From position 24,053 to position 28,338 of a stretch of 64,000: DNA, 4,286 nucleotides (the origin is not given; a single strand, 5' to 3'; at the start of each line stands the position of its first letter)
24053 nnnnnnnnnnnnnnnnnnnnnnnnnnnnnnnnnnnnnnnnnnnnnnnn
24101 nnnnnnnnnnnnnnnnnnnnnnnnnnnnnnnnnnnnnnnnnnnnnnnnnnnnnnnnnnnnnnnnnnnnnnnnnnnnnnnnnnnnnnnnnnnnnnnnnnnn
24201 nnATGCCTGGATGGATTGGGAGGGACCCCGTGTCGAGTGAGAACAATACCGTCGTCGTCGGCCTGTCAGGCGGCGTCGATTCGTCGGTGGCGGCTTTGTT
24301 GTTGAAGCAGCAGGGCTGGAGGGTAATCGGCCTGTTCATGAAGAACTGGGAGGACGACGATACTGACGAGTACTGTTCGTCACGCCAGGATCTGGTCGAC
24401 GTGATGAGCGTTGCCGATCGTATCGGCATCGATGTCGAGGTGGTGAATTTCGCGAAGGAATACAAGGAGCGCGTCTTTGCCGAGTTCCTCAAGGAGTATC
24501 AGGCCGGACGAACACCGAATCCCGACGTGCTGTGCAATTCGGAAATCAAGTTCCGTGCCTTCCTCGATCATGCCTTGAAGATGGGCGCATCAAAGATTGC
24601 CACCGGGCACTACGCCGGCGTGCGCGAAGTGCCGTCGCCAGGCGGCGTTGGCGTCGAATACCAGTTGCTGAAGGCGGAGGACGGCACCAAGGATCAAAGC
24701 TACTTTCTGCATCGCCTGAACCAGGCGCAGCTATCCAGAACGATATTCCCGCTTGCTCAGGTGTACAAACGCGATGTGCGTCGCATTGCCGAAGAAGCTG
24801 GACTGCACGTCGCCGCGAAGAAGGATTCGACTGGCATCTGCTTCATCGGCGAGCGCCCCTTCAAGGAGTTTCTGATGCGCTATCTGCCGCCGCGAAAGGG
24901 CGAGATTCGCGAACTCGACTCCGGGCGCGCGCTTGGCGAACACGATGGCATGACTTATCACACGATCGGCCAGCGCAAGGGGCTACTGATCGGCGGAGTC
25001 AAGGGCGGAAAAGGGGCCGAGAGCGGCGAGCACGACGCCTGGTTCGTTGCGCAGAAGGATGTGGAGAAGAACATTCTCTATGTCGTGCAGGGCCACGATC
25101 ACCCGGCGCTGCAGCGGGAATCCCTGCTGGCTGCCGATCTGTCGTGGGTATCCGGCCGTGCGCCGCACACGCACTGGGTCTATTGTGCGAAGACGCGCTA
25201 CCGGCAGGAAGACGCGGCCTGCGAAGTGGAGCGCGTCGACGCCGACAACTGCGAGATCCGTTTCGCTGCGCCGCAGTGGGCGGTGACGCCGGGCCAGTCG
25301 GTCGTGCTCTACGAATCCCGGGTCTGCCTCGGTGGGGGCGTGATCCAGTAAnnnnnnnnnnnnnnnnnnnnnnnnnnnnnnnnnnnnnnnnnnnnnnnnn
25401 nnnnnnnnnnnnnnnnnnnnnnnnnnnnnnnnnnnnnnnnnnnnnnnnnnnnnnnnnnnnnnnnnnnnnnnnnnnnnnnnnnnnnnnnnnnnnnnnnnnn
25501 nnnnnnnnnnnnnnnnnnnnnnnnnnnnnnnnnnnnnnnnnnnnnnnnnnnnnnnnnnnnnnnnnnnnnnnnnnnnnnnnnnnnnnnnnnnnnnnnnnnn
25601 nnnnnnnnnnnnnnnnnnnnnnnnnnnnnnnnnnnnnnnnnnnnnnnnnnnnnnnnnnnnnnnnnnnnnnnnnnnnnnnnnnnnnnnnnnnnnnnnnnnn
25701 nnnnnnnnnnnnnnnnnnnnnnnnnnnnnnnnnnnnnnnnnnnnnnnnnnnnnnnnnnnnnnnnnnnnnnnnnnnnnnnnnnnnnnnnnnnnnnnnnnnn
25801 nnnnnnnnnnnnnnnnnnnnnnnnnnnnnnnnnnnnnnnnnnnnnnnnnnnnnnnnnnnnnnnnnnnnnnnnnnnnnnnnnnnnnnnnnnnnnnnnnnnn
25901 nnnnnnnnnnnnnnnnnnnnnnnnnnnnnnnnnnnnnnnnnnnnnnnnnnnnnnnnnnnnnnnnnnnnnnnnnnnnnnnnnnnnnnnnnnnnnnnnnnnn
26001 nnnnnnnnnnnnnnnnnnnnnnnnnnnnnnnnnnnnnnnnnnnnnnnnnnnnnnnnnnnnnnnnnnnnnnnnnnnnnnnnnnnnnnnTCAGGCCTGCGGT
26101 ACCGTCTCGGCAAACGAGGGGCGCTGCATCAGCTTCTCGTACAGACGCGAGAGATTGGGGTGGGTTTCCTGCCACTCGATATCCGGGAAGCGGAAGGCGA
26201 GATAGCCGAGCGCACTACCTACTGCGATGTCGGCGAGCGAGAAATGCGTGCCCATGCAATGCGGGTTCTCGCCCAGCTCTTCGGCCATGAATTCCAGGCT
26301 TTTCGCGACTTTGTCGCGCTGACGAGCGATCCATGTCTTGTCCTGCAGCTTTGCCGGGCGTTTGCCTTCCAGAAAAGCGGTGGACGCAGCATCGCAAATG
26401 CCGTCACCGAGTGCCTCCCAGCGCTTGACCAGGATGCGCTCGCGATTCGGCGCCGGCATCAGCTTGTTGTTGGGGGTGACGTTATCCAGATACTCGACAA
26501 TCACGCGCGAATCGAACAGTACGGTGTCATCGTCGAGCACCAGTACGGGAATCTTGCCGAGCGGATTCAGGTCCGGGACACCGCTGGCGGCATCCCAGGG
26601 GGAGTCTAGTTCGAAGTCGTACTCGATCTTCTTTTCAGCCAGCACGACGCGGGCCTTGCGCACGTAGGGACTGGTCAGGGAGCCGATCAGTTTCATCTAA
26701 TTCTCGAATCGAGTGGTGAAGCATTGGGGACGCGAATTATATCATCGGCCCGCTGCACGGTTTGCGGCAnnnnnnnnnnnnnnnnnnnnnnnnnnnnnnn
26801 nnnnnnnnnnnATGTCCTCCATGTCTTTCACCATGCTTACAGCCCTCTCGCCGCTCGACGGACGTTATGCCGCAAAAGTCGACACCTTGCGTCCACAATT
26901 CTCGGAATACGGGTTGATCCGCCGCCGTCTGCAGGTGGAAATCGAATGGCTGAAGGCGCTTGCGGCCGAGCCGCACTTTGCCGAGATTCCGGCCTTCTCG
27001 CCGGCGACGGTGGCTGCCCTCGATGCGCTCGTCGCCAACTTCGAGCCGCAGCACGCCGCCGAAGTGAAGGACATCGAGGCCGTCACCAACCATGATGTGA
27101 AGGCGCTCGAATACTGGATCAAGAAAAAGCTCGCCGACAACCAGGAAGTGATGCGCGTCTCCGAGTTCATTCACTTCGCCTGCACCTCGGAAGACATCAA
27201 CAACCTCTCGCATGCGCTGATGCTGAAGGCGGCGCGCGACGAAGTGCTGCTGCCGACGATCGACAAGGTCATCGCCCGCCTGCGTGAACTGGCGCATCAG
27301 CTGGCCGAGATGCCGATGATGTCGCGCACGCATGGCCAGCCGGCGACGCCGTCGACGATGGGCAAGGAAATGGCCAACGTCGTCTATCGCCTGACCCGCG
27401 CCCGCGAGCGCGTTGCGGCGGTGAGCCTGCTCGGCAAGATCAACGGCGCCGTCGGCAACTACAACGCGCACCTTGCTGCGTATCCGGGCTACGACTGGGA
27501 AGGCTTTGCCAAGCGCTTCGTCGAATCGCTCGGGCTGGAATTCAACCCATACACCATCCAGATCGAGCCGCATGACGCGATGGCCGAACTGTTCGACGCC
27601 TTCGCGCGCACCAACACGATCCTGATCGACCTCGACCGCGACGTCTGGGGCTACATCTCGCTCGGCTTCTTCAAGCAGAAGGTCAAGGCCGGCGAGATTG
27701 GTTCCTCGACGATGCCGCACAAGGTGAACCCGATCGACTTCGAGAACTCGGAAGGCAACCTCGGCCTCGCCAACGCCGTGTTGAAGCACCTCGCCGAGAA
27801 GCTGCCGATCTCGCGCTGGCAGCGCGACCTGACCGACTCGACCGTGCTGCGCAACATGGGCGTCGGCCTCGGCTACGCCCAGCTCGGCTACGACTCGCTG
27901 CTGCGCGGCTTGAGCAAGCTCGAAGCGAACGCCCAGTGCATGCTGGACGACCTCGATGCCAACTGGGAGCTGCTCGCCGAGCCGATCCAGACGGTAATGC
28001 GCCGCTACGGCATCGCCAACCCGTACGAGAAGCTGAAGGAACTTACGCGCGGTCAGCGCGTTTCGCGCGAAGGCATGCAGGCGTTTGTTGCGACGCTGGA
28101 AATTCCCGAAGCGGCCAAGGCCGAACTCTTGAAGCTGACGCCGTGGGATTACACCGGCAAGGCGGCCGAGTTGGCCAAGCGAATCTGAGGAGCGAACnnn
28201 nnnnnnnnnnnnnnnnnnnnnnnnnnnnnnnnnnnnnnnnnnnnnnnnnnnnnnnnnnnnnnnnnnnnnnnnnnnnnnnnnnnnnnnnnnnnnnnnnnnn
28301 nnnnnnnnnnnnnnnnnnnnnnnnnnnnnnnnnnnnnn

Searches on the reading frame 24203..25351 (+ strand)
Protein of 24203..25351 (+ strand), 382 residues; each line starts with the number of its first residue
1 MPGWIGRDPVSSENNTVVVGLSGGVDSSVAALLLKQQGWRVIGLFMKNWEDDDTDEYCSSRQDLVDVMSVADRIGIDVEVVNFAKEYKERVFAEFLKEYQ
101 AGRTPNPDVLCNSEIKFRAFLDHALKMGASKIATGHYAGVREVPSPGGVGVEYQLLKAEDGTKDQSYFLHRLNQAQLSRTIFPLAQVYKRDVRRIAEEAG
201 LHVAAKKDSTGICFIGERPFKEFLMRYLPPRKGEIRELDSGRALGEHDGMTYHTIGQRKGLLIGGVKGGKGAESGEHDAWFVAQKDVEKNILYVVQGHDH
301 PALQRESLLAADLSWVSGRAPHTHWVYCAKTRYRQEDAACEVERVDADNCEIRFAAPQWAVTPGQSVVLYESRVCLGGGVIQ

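Call 44: search_protein_families(library=pfam, proteins=[window:24203-25351:+], max_evalue=0.00001)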
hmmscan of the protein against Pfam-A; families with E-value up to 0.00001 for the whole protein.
window:24203-25351:+ (382 aa): 4 families
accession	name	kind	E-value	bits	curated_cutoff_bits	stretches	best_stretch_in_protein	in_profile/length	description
PF03054.22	tRNA_Me_trans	-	1e-76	257.5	20.6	1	16-216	2-201/202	tRNA methyl transferase HUP domain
PF20259.3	tRNA_Me_trans_M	-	1.2e-20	73.2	27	1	221-296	1-66/66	tRNA methyl transferase PRC-barrel domain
PF20258.4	tRNA_Me_trans_C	-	1.7e-19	70.4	20.6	1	306-381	2-77/77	Aminomethyltransferase beta-barrel domain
PF02540.23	NAD_synthase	-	5.2e-08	32.7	21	1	12-88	16-86/242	NAD synthase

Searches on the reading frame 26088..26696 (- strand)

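Call 44: search_protein_families(library=pfam, proteins=[window:26088-26696:-], max_evalue=0.00001)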
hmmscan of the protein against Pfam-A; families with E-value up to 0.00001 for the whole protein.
window:26088-26696:- (202 aa): 6 families
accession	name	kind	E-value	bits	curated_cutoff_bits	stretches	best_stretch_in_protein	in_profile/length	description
PF13409.12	GST_N_2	-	2.9e-19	69.9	25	1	8-72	1-69/70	Glutathione S-transferase, N-terminal domain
PF13417.12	GST_N_3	-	7.8e-16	58.6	22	1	3-75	1-72/75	Glutathione S-transferase, N-terminal domain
PF13410.11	GST_C_2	-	2.1e-14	53.8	24.9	1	121-187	2-68/69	Glutathione S-transferase, C-terminal domain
PF00043.30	GST_C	-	1.1e-11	45.2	20.7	1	100-193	1-93/93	Glutathione S-transferase, C-terminal domain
PF02798.26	GST_N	-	2.4e-09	37.8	20.9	1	2-72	4-76/76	Glutathione S-transferase, N-terminal domain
PF14497.11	GST_C_3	-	1.3e-06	29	21.6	1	126-196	27-98/104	Glutathione S-transferase, C-terminal domain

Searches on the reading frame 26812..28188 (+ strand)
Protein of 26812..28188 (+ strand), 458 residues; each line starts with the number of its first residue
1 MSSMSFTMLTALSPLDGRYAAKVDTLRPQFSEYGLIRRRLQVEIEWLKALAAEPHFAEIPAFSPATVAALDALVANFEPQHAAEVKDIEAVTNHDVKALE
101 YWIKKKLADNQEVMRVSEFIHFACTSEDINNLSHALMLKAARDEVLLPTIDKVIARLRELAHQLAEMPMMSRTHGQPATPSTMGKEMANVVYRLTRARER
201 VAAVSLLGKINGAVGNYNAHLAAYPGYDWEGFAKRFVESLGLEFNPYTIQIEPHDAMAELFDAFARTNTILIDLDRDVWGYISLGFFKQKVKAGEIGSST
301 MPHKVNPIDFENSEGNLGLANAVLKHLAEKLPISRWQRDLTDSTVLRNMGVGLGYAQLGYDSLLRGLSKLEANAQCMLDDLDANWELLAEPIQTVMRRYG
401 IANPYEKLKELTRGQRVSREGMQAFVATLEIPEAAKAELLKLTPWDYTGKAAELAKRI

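Call 44: search_protein_families(library=pfam, proteins=[window:26812-28188:+], max_evalue=0.00001)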
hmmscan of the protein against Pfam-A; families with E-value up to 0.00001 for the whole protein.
window:26812-28188:+ (458 aa): 2 families
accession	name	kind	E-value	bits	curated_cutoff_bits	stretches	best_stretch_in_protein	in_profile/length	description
PF00206.25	Lyase_1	-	6.9e-63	213.4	27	1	17-315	1-305/312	Lyase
PF08328.16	ASL_C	-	1.3e-49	167.5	35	1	334-448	1-115/115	Adenylosuccinate lyase C-terminal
